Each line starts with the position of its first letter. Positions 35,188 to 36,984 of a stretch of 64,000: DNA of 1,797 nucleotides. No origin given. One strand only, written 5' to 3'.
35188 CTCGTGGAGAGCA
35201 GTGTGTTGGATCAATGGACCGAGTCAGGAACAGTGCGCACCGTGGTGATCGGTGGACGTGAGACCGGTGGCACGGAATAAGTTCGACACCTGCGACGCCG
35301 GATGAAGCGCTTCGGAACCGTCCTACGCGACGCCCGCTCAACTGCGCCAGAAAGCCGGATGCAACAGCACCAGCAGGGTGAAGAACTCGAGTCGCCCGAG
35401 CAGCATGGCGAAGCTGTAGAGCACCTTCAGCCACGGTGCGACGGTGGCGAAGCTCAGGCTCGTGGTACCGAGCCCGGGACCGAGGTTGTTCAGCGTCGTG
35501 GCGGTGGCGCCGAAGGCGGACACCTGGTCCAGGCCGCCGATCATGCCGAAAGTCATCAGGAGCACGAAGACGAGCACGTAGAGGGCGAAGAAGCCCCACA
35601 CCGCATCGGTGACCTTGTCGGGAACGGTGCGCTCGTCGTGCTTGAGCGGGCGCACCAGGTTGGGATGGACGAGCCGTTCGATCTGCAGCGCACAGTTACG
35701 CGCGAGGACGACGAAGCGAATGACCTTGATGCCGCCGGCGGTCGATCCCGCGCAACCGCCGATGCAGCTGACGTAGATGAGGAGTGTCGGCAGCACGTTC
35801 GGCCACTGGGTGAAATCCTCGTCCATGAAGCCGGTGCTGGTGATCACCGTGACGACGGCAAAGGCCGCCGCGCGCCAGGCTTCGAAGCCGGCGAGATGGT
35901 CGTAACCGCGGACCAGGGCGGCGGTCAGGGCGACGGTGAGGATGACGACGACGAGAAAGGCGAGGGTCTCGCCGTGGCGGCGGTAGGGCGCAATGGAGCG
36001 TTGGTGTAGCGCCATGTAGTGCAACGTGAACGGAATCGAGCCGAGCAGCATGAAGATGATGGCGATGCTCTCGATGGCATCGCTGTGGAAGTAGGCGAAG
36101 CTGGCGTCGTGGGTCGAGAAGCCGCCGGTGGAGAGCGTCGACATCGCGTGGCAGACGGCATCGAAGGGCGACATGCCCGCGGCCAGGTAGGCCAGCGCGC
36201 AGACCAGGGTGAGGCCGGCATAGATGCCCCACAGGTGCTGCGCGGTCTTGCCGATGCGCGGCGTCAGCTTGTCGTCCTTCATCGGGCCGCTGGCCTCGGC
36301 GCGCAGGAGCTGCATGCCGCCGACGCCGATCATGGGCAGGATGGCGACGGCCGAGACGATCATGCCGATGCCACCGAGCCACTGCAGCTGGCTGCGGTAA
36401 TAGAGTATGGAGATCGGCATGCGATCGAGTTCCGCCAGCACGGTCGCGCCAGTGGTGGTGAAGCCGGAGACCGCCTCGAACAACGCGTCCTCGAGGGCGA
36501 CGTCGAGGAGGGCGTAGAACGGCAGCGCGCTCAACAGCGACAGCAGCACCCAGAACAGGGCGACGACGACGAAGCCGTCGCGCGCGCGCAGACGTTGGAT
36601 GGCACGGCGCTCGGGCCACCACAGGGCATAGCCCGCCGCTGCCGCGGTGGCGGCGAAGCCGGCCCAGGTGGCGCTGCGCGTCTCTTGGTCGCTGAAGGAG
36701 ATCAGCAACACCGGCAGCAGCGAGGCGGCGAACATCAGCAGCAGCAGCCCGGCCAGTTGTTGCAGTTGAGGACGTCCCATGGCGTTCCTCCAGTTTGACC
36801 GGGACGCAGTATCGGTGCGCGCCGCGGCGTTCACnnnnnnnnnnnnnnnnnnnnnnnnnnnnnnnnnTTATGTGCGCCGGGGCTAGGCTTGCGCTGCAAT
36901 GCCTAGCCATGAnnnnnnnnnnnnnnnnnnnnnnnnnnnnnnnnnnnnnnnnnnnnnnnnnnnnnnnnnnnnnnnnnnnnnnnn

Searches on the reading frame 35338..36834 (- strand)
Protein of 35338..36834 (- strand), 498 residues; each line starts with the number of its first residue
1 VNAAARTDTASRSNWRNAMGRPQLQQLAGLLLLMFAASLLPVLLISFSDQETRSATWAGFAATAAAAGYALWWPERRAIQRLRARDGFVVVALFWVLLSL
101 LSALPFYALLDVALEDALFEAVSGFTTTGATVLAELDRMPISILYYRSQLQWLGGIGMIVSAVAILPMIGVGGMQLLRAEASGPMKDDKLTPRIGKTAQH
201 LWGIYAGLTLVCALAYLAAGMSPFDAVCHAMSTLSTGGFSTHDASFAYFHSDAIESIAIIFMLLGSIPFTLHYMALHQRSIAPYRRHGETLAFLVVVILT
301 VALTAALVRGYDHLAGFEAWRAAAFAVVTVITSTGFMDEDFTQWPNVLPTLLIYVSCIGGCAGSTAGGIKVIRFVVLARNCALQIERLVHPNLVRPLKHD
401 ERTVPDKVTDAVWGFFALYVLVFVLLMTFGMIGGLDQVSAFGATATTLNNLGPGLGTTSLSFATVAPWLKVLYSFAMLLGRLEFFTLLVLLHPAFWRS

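Call 32: search_protein_families(library=pfam, proteins=[window:35338-36834:-], max_evalue=0.00001)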
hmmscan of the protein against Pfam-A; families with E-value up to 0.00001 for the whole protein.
window:35338-36834:- (498 aa): 1 family
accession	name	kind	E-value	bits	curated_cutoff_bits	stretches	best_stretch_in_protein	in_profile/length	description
PF02386.22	TrkH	-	8.6e-82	275.6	27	1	62-491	10-490/502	Cation transport protein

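Call 66: find_homologous_proteins(query=window:35338-36834:-, max_evalue=1e-60)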
Query window:35338-36834:- (498 aa): 7996 proteins with E <= 1e-60 among 8000 candidates; the best 120 are listed.
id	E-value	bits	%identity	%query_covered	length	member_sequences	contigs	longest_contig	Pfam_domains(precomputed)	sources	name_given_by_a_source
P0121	7.1e-287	970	91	96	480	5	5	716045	PF02386.23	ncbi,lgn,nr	ncbi:MAG: potassium transporter [Gammaproteobacteria bacterium]|nr:potassium transporter [Gammaprote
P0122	1.1e-225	768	74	96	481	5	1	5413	PF02386.23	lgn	-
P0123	3.6e-224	763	73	96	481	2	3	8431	PF02386.23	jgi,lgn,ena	-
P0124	7.6e-219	746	72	96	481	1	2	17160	PF02386.23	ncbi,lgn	ncbi:MAG: potassium transporter TrkG [Gammaproteobacteria bacterium]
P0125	2.9e-211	721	69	96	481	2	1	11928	PF02386.23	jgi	-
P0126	1.7e-207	708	66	96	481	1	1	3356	PF02386.23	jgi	jgi:trk system potassium uptake protein TrkH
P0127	3.3e-206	704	66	96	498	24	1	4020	PF02386.23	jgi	jgi:trk system potassium uptake protein TrkH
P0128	1.6e-177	610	60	93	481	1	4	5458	PF02386.23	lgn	-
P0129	5.6e-170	585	59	96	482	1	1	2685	PF02386.23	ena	-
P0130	1.8e-169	583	59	96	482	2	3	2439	PF02386.23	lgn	-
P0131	5.4e-165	568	58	92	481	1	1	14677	PF02386.23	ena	-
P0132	1.0e-164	567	59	90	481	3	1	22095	PF02386.23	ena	-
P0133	5.6e-161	555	60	85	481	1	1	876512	PF02386.23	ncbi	-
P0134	1.7e-160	553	61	84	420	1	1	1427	PF02386.23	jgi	jgi:trk system potassium uptake protein TrkH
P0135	8.0e-160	551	56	96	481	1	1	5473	PF02386.23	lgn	-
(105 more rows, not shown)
